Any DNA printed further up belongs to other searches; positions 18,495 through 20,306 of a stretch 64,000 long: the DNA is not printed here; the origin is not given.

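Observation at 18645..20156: LicC-type cytidylyltransferase fused to a HAD-IIA phosphatase-like domain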

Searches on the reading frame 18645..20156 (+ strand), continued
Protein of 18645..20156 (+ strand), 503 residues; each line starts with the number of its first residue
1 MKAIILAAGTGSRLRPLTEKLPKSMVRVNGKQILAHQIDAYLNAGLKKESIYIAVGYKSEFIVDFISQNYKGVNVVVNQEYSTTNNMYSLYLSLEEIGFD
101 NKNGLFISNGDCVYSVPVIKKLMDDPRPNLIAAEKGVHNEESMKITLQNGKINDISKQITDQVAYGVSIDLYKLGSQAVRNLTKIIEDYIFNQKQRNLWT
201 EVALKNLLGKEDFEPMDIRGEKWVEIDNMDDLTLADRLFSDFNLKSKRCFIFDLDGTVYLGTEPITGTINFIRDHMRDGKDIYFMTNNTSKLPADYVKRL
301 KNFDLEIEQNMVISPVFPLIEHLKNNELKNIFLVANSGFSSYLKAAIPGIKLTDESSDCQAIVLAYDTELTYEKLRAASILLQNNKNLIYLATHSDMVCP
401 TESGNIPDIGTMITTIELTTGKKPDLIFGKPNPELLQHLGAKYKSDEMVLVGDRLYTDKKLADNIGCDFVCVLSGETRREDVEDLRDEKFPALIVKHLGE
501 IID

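Call 55: search_protein_families(library=pfam, proteins=[L048:4843-5835:+, L087:7297-8004:+], max_evalue=0.001)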
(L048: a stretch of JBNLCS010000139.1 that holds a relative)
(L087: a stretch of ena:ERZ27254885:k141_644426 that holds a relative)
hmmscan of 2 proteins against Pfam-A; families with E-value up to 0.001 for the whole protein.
L048:4843-5835:+ (330 aa): 2 families
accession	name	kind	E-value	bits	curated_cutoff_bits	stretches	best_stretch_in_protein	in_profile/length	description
PF13685.12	Fe-ADH_2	-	9.6e-21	74.8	28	1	14-155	2-149/149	Iron-containing alcohol dehydrogenase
PF00465.25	Fe-ADH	-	0.00053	20.1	31.3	0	81-135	80-153/168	Iron-containing alcohol dehydrogenase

L087:7297-8004:+ (235 aa): 5 families
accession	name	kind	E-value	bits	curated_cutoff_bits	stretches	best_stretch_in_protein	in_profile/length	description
PF12804.13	NTP_transf_3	-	5.4e-16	59.6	27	1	7-132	1-125/160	MobA-like NTP transferase domain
PF00483.29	NTP_transferase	-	1.7e-06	28.3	21.2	1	6-120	1-124/245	Nucleotidyl transferase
PF01128.25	IspD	-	1.4e-05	25.4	27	1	6-60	2-55/221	2-C-methyl-D-erythritol 4-phosphate cytidylyltransferase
PF20202.4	DUF6564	-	9.7e-05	22.6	25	1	40-151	19-142/230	Domain of unknown function (DUF6564)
PF01704.24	UDPGP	-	0.00018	20.8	22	1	5-51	54-100/413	UTP--glucose-1-phosphate uridylyltransferase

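Call 59: predict_structure(alignment_id=A1)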
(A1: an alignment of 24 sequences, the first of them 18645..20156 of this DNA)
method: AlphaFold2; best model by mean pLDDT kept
length: 503 residues; sequences in the alignment: 24
mean_pLDDT: 94.1   pTM: 0.89
mean pLDDT of the five models: 94.1, 93.9, 93.6, 92.2, 91.6
residues with pLDDT >= 90: 452; 70-90: 48; 50-70: 3; < 50: 0
segments of 3 or more residues with pLDDT < 50: none
pLDDT, mean of each block of 10 residues (from residue 1): 94 92 95 97 97 97 97 97 95 89 88 96 96 94 94 95 96 96 97 95 95 96 94 94 94 94 93 95 94 94 95 95 96 96 95 93 94 96 93 90 84 95 95 91 95 94 96 92 90 94 78
secondary structure, 60 per line:
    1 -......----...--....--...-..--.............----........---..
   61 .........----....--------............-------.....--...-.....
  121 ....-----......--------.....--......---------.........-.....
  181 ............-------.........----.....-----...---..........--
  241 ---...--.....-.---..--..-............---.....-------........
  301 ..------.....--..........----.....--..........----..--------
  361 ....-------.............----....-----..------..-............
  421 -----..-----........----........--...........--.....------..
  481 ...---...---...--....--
elements in order: E2-7 H17-20 H33-43 E51-55 H59-69 E74-77 H86-97 E105-109 E112-114 H116-124 E130-135 E144-148 E151-156 E166-174 H176-192 H200-208 E213-217 E223-225 H229-238 E249-253 H266-277 E281-285 H293-302 H316-325 E330-334 H337-346 E361-364 H372-384 E389-392 H409-420 H433-440 E448-452 H455-465 E468-472 H479-483 E493-495 H498-501

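Call 67: fold_search(model_id=the predicted structure, library=pdb)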
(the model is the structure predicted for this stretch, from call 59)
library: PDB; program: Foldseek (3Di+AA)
matches with E <= 10: 1664; with E <= 0.001: 584
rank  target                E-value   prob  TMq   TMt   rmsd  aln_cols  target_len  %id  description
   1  1vjr                  1.8e-23  1.00  0.47  0.88   2.1       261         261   38  Crystal structure of 4-nitrophenylphosphatase (TM1742) from Thermotoga maritima at 2.40 A resolution (released 2004-03-30)
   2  1pw5                  5.1e-23  1.00  0.46  0.87   2.6       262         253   36  putative nagD protein (released 2004-03-02)
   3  1yv9_A                1.6e-19  1.00  0.46  0.88   2.0       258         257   30  Crystal structure of a HAD-like phosphatase from Enterococcus faecalis V583 (released 2005-03-15)
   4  6pd2_C                2.1e-19  1.00  0.42  0.35  17.9       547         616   16  PntC-AEPT: fusion protein of phosphonate-specific cytidylyltransferase and 2-aminoethylphosphonate (AEP) transaminase  (released 2019-08-07)
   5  4bx0                  5.0e-19  1.00  0.47  0.80   3.0       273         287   22  Crystal Structure of a Monomeric Variant of murine Chronophin (Pyridoxal Phosphate phosphatase) (released 2013-12-25)
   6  3epr                  5.6e-19  1.00  0.46  0.86   2.1       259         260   26  Crystal structure of putative HAD superfamily hydrolase from Streptococcus agalactiae. (released 2008-11-04)
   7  6pd2_A                5.6e-19  1.00  0.42  0.35  17.5       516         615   16  PntC-AEPT: fusion protein of phosphonate-specific cytidylyltransferase and 2-aminoethylphosphonate (AEP) transaminase  (released 2019-08-07)
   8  1zjj_A                6.3e-19  1.00  0.46  0.85   2.7       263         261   27  Crystal structure of hypothetical protein PH1952 from Pyrococcus horikoshii OT3 (released 2006-04-29)
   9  3qgm_A                6.7e-19  1.00  0.46  0.86   2.7       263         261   24  p-nitrophenyl phosphatase from Archaeoglobus fulgidus (released 2011-02-09)
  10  4jdp_A                9.0e-19  1.00  0.45  0.83   3.0       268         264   24  Crystal structure of probable p-nitrophenyl phosphatase (pho2) (target EFI-501307) from Archaeoglobus fulgidus DSM 430 (released 2013-03-06)
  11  3qgm_C                1.1e-18  1.00  0.46  0.86   2.6       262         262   24  p-nitrophenyl phosphatase from Archaeoglobus fulgidus (released 2011-02-09)
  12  4jdp_B                1.6e-18  1.00  0.46  0.84   2.7       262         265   24  Crystal structure of probable p-nitrophenyl phosphatase (pho2) (target EFI-501307) from Archaeoglobus fulgidus DSM 430 (released 2013-03-06)
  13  1ydf                  2.4e-18  1.00  0.47  0.90   1.8       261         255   29  Crystal structure of a HAD-like phosphatase from Streptococcus pneumoniae (released 2005-01-18)
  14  8qfw_A                2.9e-18  1.00  0.47  0.79   3.0       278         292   22  Murine pyridoxal phosphatase in complex with 7,8-dihydroxyflavone (released 2024-06-12)
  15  8qfw_B                3.5e-18  1.00  0.47  0.80   3.0       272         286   22  Murine pyridoxal phosphatase in complex with 7,8-dihydroxyflavone (released 2024-06-12)
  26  7po7_A                2.4e-17  1.00  0.47  0.76   3.5       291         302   22  Phosphoglycolate phosphatase from Mus musculus (released 2022-12-21)
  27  7po7_F                2.6e-17  1.00  0.47  0.73   3.2       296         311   21  Phosphoglycolate phosphatase from Mus musculus (released 2022-12-21)
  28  7po7_H                3.2e-17  1.00  0.46  0.73   3.4       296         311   21  Phosphoglycolate phosphatase from Mus musculus (released 2022-12-21)
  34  7po7_B                7.9e-17  1.00  0.46  0.72   3.8       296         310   22  Phosphoglycolate phosphatase from Mus musculus (released 2022-12-21)
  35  4i9f_A                1.1e-16  1.00  0.46  0.67   2.6       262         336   23  Crystal structure of glycerol phosphate phosphatase Rv1692 from Mycobacterium tuberculosis in complex with calcium (released 2013-07-10)
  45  2x4d_A                4.6e-16  1.00  0.45  0.81   2.6       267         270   22  Crystal structure of human phospholysine phosphohistidine inorganic pyrophosphate phosphatase LHPP (released 2010-03-16)
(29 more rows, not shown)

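Call 71: get_annotated_region(hit=H25, flank=7000)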
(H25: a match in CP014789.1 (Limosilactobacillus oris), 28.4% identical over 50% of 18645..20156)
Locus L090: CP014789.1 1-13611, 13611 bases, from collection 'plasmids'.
description: Limosilactobacillus oris strain J-1 plasmid unnamed2, complete sequence
organism: Limosilactobacillus oris (NCBI taxid 1632)
taxonomy: Bacteria; Bacillota; Bacilli; Lactobacillales; Lactobacillaceae; Limosilactobacillus; Limosilactobacillus oris
host: -; source: human oral,whole organism; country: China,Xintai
typing (MOB-suite, as given by PLSDB): non-mobilizable
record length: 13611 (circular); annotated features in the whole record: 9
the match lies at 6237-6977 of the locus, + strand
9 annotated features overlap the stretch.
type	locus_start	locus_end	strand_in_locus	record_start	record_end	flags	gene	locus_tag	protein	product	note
CDS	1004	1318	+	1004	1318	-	-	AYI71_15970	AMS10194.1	competence protein ComGC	-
CDS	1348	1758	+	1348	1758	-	-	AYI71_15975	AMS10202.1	hypothetical protein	-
CDS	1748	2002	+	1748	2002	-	-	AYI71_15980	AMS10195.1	hypothetical protein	-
CDS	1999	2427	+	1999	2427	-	-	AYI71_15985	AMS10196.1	N-terminal cleavage protein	-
CDS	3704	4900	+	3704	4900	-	-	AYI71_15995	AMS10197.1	acetate kinase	-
CDS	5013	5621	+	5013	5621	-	-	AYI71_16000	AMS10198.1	metallophosphatase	-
CDS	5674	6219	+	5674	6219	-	-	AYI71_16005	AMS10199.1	transcriptional regulator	-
CDS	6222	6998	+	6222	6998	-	-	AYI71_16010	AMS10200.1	HAD family hydrolase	-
CDS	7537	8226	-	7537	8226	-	-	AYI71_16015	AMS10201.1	cytochrome O ubiquinol oxidase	-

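Call 82: find_encoding_contigs(protein=P0003, flank=7000, max_places=1)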
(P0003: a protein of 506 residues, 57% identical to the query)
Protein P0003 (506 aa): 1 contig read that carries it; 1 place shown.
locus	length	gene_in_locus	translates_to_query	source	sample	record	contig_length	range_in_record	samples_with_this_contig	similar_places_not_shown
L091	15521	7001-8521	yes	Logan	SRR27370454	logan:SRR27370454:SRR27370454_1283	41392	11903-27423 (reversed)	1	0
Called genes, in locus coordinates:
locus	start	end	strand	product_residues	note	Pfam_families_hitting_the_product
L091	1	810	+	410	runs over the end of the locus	PF01073:3Beta_HSD, PF01370:Epimerase, PF02719:Polysacc_synt_2, PF04321:RmlD_sub_bind (weak), PF07993:NAD_binding_4, PF16363:GDP_Man_Dehyd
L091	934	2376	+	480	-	PF01943:Polysacc_synt, PF13440:Polysacc_synt_3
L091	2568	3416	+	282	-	PF01370:Epimerase, PF04321:RmlD_sub_bind, PF01073:3Beta_HSD, PF16363:GDP_Man_Dehyd, PF02719:Polysacc_synt_2 (weak), PF07993:NAD_binding_4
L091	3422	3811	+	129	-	PF05523:FdtA, PF14667:Polysacc_synt_C, PF07883:Cupin_2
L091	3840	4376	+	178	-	PF00132:Hexapep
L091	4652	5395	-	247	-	PF13632:Glyco_trans_2_3 (weak)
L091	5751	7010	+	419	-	PF01943:Polysacc_synt, PF13440:Polysacc_synt_3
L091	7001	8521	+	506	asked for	PF00483:NTP_transferase, PF12804:NTP_transf_3, PF20202:DUF6564 (weak), PF13344:Hydrolase_6, PF13242:Hydrolase_like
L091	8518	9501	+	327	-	PF01210:NAD_Gly3P_dh_N, PF02558:ApbA (weak), PF03807:F420_oxidored, PF07479:NAD_Gly3P_dh_C, PF20618:GPD_NAD_C_bact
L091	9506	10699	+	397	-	PF04464:Glyphos_transf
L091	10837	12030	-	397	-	PF13439:Glyco_transf_4, PF20706:GT4-conflict (weak), PF00534:Glycos_transf_1, PF13692:Glyco_trans_1_4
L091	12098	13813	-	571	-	-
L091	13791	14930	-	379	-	PF08323:Glyco_transf_5 (faint), PF13439:Glyco_transf_4, PF13579:Glyco_trans_4_4, PF20706:GT4-conflict, PF00534:Glycos_transf_1, PF13692:Glyco_trans_1_4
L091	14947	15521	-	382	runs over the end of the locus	PF13439:Glyco_transf_4, PF13477:Glyco_trans_4_2 (weak), PF13579:Glyco_trans_4_4, PF20706:GT4-conflict, PF00534:Glycos_transf_1, PF13692:Glyco_trans_1_4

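Call 83: find_encoding_contigs(protein=P0086, flank=7000, max_places=1)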
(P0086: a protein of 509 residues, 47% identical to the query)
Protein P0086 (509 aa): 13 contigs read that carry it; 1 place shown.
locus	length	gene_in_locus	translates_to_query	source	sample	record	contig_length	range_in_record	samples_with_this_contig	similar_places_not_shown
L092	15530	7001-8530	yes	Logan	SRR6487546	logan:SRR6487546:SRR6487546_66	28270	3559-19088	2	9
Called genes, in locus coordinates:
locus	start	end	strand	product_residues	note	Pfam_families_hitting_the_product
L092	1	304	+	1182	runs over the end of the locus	PF02450:LCAT, PF24096:DUF7379 (weak)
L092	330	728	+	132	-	-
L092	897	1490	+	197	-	-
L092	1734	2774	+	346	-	PF02661:Fic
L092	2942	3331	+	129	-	PF05635:23S_rRNA_IVP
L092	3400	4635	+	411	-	PF00005:ABC_tran, PF13304:AAA_21 (weak), PF14524:Wzt_C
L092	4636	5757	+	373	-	PF00266:Aminotran_5 (weak), PF01041:DegT_DnrJ_EryC1, PF00155:Aminotran_1_2, PF01053:Cys_Met_Meta_PP (weak), PF01212:Beta_elim_lyase (weak)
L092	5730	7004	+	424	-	PF04464:Glyphos_transf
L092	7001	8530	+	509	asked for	PF00483:NTP_transferase, PF12804:NTP_transf_3, PF00702:Hydrolase, PF13344:Hydrolase_6, PF13242:Hydrolase_like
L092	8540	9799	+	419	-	PF02655:ATP-grasp_3, PF13535:ATP-grasp_4 (faint), PF15632:ATPgrasp_Ter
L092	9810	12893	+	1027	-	PF00535:Glycos_transf_2, PF13641:Glyco_tranf_2_3, PF00535:Glycos_transf_2, PF10111:Glyco_tranf_2_2, PF13641:Glyco_tranf_2_3, PF20706:GT4-conflict, PF00534:Glycos_transf_1, PF13692:Glyco_trans_1_4, +2 more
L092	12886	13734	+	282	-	PF01370:Epimerase, PF16363:GDP_Man_Dehyd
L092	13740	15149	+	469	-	PF13727:CoA_binding_3 (weak), PF01073:3Beta_HSD, PF01370:Epimerase, PF02719:Polysacc_synt_2, PF04321:RmlD_sub_bind, PF07993:NAD_binding_4 (weak), PF13460:NAD_binding_10 (weak), PF16363:GDP_Man_Dehyd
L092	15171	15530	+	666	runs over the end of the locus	-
